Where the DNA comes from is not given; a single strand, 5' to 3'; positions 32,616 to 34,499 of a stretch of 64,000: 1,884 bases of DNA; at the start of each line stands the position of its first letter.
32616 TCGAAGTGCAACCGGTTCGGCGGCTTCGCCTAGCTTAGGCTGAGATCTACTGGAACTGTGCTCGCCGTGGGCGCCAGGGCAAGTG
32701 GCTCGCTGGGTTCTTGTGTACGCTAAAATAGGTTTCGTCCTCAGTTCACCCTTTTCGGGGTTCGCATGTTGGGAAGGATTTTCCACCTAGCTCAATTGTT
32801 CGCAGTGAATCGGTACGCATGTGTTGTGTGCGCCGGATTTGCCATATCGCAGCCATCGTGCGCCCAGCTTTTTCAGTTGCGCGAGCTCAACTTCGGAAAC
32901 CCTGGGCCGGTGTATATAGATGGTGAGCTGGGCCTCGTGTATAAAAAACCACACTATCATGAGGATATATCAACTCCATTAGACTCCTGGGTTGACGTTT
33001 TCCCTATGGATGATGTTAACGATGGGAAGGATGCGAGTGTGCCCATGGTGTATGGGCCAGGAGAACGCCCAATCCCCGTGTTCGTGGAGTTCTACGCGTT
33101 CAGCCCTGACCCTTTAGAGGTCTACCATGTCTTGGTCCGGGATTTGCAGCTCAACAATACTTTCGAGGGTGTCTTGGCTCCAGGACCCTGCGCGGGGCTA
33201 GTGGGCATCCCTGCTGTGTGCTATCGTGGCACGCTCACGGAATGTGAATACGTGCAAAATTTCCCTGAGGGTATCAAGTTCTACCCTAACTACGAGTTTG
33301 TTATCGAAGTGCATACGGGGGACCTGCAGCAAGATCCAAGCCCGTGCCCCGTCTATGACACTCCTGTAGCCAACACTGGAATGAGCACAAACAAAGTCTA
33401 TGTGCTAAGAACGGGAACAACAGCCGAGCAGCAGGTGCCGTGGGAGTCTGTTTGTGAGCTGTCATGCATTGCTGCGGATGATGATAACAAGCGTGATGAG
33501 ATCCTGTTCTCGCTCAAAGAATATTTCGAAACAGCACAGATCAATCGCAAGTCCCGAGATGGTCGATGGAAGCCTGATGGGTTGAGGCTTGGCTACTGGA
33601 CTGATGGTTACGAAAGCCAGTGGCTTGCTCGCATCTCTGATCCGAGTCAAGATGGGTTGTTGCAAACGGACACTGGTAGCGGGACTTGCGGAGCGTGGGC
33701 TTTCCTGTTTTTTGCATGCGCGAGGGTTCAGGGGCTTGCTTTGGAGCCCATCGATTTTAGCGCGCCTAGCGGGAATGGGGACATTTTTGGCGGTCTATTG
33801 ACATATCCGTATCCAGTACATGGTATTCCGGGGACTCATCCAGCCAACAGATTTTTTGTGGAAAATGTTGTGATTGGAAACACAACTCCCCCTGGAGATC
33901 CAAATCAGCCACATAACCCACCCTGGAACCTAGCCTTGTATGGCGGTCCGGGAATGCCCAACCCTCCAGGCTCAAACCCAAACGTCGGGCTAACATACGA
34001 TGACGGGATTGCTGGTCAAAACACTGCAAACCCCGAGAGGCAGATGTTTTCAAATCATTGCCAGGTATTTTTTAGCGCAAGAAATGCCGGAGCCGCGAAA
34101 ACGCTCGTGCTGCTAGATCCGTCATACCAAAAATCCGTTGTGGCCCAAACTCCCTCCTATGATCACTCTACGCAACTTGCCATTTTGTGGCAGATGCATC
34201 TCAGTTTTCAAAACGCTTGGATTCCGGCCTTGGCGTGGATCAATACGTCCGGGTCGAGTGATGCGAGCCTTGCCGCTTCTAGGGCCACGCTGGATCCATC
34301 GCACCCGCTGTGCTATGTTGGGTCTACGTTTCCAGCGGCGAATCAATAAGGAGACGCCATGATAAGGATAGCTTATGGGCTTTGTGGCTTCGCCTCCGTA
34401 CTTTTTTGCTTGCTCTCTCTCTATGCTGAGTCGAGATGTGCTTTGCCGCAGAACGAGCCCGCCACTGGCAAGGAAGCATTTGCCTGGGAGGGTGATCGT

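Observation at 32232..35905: Low-GC islet B inserted at the 5-prime end of a heptosyltransferase gene, which is duplicated and regenerated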

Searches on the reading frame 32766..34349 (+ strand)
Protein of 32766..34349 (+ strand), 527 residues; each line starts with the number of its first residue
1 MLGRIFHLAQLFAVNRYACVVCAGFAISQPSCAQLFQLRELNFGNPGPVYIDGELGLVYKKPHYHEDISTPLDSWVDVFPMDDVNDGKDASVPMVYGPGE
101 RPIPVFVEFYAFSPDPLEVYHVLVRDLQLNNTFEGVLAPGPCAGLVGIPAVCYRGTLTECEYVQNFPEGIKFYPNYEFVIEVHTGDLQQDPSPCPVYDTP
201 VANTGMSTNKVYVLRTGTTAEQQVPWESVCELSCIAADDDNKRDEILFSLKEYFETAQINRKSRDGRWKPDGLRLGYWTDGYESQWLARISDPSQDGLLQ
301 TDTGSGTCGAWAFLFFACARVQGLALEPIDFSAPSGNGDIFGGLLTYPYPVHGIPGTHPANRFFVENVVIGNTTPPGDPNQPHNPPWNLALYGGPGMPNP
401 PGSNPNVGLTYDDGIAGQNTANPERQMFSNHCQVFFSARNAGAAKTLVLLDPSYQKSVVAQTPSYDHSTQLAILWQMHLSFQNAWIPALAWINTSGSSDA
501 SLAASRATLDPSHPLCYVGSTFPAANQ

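Call 8: search_protein_families(library=pfam, proteins=[window:32766-34349:+], max_evalue=0.01)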
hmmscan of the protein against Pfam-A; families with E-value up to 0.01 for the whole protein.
window:32766-34349:+ (527 aa): 0 families

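Call 17: find_homologous_proteins(query=window:32766-34349:+)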
Query window:32766-34349:+ (527 aa): 2 proteins with E <= 0.001 among 7717 candidates.
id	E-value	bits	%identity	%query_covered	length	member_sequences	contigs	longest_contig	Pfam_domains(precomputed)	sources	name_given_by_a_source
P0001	0.0e+0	1171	100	93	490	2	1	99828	-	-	-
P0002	1.2e-98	349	44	83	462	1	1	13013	-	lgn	-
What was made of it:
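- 32766..34349 (+): 527-aa exported protein: an N-terminal beta-sandwich plus a domain with a conserved Cys308/His431/Asp451. One clear homologue, P0002, at 44% identity (call 17).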

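Call 19: find_encoding_contigs(protein=P0002, flank=10000)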
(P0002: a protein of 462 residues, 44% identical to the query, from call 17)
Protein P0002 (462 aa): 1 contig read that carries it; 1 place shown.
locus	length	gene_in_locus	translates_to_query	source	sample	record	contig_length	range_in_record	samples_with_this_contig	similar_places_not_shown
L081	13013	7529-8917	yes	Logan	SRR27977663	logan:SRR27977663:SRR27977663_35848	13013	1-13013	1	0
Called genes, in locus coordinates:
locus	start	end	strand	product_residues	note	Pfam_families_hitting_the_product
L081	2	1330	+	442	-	?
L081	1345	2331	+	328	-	PF00535:Glycos_transf_2, PF13641:Glyco_tranf_2_3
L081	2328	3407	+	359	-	PF00534:Glycos_transf_1, PF13692:Glyco_trans_1_4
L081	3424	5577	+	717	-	PF14742:GDE_N_bis, PF06202:GDE_C (faint), PF22422:MGH1-like_GH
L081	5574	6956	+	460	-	PF00232:Glyco_hydro_1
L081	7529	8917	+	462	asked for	-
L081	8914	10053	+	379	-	-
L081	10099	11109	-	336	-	PF01380:SIS, PF13580:SIS_2, PF00571:CBS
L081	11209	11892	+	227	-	PF02163:Peptidase_M50 (weak)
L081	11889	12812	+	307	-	PF02616:SMC_ScpA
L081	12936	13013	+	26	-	?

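Call 22: find_encoding_contigs(protein=P0001, flank=10000)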
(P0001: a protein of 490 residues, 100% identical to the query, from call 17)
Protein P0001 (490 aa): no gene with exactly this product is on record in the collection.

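Call 35: search_protein_families(library=phrogs, proteins=[window:32766-34349:+], max_evalue=0.01)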
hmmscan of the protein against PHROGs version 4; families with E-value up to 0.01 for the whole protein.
window:32766-34349:+ (527 aa): 0 families

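Call 40: search_protein_representatives(protein=window:32766-34349:+)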
Query: 527 residues. Proteins with E-value up to 0.001 (for the whole library): 28; up to 1e-10: 2; up to 1e-30: 2. The best 28 are listed.
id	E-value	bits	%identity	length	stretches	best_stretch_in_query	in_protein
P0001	0.0e+00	1170.6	100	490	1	38-527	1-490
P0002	3.8e-99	349.1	47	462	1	70-481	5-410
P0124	1.4e-09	53.4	37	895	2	201-325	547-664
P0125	2.4e-08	49.3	38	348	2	193-332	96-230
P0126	1.9e-07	46.4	33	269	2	215-325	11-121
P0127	2.9e-07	45.8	32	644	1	166-326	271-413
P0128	3.1e-07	45.7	27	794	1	205-384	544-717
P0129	3.4e-07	45.5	32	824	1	204-347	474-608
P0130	3.8e-07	45.4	35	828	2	223-346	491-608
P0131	5.1e-07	45.0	33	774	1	204-325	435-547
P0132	7.9e-07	44.3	36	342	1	203-325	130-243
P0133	9.3e-07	44.1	36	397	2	204-325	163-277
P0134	2.1e-06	42.9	30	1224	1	75-326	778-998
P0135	8.6e-06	40.9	35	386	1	206-324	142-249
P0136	1.2e-05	40.5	31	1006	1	201-327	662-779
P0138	3.0e-05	39.1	33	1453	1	203-337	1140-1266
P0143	1.7e-04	36.6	29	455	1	36-325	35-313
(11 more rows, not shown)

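Call 42: search_protein_families(library=pfam, proteins=[P0124, P0125, P0127, P0128, P0129, P0131, P0134, P0136, P0138, P0143], max_evalue=0.001)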
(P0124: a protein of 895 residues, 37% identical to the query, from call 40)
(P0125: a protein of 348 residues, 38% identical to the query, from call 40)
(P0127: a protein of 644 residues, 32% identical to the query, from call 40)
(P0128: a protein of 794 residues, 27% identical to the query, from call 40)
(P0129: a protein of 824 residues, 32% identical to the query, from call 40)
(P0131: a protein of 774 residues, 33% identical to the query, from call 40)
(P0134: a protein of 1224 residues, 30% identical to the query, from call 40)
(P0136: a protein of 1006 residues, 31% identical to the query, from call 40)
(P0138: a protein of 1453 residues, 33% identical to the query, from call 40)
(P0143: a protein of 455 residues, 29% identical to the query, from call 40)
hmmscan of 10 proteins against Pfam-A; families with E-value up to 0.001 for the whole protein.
P0124 (895 aa): 0 families

P0125 (348 aa): 0 families

P0127 (644 aa): 0 families

P0128 (794 aa): 0 families

P0129 (824 aa): 0 families

P0131 (774 aa): 0 families

P0134 (1224 aa): 1 family
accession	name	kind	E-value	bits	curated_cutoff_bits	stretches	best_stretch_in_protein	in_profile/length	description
PF19550.4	DUF6073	-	0.00044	20.4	25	1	484-573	88-176/219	Family of unknown function (DUF6073)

P0136 (1006 aa): 1 family
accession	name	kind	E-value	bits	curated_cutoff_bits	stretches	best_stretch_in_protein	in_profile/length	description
PF00404.24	Dockerin_1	-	0.0001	22.8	22.9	1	38-82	1-48/57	Dockerin type I domain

P0138 (1453 aa): 1 family
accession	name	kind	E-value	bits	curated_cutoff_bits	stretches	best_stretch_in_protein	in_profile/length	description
PF00404.24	Dockerin_1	-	5.6e-09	36.5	22.9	1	256-308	3-57/57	Dockerin type I domain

P0143 (455 aa): 0 families
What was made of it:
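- Tried and rejected: Pfam scans of the remote homologues were uninformative (call 42).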

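Call 55: predict_structure(alignment_id=A4)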
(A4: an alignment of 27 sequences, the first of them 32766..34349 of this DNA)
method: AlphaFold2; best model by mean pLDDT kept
length: 527 residues; sequences in the alignment: 27
mean_pLDDT: 68.5   pTM: 0.74
mean pLDDT of the five models: 68.5, 67.8, 67.5, 66.1, 63.4
residues with pLDDT >= 90: 142; 70-90: 135; 50-70: 80; < 50: 170
segments of 3 or more residues with pLDDT < 50: 1-32, 64-66, 68-82, 282-293, 332-360, 371-377, 381-410, 475-505, 517-527
pLDDT, mean of each block of 10 residues (from residue 1): 42 38 36 72 91 80 51 45 55 91 93 88 95 95 79 94 95 94 81 80 82 89 88 97 94 92 90 84 41 64 83 91 74 41 32 37 59 49 43 39 41 72 64 83 86 82 65 49 37 42 47 49 39
secondary structure, 60 per line:
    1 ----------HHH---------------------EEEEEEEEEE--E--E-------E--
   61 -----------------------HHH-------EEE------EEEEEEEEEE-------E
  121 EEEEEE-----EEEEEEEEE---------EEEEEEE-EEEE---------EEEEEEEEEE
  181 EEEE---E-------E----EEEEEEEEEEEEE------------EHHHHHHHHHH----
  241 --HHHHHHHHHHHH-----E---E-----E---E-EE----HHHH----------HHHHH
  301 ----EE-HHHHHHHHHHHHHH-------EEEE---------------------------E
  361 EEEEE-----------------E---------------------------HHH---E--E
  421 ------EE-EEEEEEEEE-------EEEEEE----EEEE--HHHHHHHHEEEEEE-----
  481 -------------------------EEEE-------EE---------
elements in order: E35-44 E94-96 E103-112 E120-126 E132-140 E150-156 E158-161 E171-184 E201-213 H227-236 H243-254 H282-285 H296-300 H308-321 E329-332 E360-365 E430-438 E446-451 E456-459 H462-469 E470-475 E506-509
